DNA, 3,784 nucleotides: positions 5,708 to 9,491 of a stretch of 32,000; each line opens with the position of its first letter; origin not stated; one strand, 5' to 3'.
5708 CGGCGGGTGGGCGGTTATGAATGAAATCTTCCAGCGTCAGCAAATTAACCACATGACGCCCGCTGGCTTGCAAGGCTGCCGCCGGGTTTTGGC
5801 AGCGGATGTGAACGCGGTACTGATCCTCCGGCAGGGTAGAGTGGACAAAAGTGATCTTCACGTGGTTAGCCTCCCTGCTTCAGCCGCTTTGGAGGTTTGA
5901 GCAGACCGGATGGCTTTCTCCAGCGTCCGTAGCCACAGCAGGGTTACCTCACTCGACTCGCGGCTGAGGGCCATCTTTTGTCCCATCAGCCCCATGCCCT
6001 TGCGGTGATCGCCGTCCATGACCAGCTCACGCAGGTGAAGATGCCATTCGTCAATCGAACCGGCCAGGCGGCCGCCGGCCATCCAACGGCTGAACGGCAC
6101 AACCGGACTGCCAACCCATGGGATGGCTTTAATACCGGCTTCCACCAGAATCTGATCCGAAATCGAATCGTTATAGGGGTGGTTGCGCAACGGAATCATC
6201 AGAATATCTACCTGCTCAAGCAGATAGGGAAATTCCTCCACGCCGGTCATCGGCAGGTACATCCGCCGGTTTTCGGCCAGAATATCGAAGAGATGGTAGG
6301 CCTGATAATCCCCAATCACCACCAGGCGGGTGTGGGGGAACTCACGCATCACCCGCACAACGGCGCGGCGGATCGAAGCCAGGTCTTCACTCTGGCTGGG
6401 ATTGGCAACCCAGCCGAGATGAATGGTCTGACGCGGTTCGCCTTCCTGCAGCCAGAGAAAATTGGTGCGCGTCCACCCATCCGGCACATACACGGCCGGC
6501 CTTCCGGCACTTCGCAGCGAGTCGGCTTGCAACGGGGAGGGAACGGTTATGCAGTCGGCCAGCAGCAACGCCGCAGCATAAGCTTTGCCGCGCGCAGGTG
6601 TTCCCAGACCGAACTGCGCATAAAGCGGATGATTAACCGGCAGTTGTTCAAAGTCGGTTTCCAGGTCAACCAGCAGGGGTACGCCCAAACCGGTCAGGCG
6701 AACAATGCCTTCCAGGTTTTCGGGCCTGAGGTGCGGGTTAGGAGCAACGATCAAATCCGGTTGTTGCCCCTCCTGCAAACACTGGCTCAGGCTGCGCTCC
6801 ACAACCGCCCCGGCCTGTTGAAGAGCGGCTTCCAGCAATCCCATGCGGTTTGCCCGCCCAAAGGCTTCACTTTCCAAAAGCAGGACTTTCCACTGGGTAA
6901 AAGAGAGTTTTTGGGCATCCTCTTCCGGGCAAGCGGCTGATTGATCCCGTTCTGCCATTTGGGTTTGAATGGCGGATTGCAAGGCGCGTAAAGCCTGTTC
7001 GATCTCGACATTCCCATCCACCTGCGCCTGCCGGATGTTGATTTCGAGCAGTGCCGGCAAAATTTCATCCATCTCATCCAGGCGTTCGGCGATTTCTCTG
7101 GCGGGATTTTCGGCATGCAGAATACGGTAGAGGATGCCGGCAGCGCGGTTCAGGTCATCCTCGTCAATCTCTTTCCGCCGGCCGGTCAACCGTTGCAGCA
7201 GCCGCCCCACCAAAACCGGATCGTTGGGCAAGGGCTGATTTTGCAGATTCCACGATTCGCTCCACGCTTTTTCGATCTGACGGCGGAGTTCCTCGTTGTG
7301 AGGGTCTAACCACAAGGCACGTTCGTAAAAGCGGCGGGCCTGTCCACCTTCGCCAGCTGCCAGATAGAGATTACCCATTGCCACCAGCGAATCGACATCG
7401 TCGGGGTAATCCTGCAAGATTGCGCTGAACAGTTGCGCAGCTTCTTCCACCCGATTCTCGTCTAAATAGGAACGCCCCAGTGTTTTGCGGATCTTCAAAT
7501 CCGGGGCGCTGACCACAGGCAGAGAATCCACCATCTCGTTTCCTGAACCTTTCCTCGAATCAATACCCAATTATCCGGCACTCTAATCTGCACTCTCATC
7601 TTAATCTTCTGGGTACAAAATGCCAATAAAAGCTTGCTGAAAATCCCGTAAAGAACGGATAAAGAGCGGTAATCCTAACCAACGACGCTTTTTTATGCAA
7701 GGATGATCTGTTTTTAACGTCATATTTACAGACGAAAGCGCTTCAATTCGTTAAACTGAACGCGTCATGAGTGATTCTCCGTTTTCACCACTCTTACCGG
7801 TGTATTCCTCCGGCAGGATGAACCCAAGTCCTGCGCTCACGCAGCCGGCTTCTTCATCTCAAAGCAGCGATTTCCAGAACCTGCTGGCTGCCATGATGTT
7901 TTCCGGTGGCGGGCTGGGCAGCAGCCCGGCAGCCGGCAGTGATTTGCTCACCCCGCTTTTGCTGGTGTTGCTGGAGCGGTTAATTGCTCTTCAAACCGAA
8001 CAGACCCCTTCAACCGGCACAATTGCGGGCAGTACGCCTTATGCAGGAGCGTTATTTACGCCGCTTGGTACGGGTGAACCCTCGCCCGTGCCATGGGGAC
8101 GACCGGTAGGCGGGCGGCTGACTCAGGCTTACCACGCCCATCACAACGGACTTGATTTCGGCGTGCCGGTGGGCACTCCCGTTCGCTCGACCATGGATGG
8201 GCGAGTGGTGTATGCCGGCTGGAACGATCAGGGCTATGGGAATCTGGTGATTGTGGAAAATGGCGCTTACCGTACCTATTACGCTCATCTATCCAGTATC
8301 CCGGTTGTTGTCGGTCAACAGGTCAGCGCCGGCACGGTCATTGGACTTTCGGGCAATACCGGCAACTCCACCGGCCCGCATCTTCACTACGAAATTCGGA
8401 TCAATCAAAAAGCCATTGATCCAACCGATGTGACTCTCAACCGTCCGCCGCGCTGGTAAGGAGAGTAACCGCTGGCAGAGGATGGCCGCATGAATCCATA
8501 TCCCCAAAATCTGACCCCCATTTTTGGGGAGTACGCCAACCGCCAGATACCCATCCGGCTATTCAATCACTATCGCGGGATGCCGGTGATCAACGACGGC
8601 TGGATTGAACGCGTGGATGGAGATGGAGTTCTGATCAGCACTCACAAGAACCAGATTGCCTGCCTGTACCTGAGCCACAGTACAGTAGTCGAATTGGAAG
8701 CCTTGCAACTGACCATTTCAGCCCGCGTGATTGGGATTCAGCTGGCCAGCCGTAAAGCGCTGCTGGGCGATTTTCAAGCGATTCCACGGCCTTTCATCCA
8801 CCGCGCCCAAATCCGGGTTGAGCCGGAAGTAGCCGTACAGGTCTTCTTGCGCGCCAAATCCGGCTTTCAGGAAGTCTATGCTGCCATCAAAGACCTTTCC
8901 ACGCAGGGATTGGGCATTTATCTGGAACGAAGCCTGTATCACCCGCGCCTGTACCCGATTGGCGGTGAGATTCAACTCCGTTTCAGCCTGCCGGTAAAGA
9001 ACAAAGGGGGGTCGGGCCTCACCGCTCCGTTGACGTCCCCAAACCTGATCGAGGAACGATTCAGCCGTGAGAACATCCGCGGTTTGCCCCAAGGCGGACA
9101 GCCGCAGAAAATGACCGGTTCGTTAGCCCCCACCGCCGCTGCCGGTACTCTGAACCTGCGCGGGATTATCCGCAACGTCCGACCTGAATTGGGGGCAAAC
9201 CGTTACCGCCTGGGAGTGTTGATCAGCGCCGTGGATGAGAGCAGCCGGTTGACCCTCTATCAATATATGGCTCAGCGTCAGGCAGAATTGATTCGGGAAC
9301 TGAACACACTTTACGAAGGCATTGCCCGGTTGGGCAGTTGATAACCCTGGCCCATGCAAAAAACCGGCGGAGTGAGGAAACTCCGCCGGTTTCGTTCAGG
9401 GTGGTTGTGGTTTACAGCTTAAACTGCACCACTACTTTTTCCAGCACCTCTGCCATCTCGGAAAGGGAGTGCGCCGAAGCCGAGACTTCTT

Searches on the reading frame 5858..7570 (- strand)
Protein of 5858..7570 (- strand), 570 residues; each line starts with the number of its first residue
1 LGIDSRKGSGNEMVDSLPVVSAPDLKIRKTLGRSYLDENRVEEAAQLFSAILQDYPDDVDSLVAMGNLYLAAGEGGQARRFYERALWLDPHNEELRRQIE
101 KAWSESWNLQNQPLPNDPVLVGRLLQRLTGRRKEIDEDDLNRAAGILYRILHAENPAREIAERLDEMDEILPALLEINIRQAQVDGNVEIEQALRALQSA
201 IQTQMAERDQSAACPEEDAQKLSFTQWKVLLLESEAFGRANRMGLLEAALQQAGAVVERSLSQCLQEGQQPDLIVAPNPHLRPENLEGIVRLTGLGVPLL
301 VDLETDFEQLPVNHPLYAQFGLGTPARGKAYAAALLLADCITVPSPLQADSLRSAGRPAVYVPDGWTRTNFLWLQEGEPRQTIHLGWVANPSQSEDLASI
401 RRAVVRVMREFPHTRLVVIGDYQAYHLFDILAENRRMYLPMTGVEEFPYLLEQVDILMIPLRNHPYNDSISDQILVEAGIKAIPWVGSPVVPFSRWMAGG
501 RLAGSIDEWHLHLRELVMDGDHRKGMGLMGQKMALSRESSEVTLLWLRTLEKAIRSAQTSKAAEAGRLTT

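Call 11: search_protein_families(library=pfam, proteins=[window:5858-7570:-], max_evalue=0.01)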
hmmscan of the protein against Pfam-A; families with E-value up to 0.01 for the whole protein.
window:5858-7570:- (570 aa): 11 families
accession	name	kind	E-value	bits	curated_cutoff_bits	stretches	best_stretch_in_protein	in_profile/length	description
PF14559.12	TPR_19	-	1e-07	32.6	25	1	36-94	2-60/68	Tetratricopeptide repeat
PF07719.23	TPR_2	-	3.2e-07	30.4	27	0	61-92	3-34/34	Tetratricopeptide repeat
PF13176.12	TPR_7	-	3.1e-06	27.3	27.9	1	61-94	1-34/36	Tetratricopeptide repeat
PF13432.12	TPR_16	-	4.8e-06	27.3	32.7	1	30-91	2-63/65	Tetratricopeptide repeat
PF00515.34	TPR_1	-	8.5e-06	25.8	27.8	1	61-92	3-34/34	Tetratricopeptide repeat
PF13428.12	TPR_14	-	3.2e-05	24.6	23.5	0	27-64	3-40/44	Tetratricopeptide repeat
PF13174.12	TPR_6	-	3.4e-05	24.7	26.3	0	31-57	6-32/33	Tetratricopeptide repeat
PF13579.12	Glyco_trans_4_4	-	0.00042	21.1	29.7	1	224-360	35-153/158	Glycosyl transferase 4-like domain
PF13429.12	TPR_15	-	0.0019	18.1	26.2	1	57-98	144-185/280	Tetratricopeptide repeat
PF13414.12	TPR_11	-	0.0039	17.3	26.8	0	32-73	1-42/42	TPR repeat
PF13424.12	TPR_12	-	0.006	17.2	30.1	1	42-86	27-72/77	Tetratricopeptide repeat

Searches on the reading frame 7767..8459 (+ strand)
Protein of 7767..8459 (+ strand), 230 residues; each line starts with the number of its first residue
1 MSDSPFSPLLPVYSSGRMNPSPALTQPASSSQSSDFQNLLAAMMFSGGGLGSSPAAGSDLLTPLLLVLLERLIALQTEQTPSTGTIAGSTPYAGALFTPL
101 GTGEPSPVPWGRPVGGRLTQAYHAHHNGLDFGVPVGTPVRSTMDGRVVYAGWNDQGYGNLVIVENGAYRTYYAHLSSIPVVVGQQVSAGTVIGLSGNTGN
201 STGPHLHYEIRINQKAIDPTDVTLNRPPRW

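Call 11: search_protein_families(library=pfam, proteins=[window:7767-8459:+], max_evalue=0.01)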
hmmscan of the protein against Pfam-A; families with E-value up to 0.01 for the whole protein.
window:7767-8459:+ (230 aa): 1 family
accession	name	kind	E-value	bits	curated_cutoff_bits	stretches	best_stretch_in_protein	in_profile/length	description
PF01551.29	Peptidase_M23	-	2.1e-34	118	28.7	1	125-219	2-96/96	Peptidase family M23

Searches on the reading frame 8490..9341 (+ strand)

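Call 11: search_protein_families(library=pfam, proteins=[window:8490-9341:+], max_evalue=0.01)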
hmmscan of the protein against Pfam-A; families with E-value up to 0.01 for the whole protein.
window:8490-9341:+ (283 aa): 1 family
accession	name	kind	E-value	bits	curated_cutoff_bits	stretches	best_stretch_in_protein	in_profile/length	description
PF07238.19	PilZ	-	9.4e-06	26.3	22.5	1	106-169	4-58/102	PilZ domain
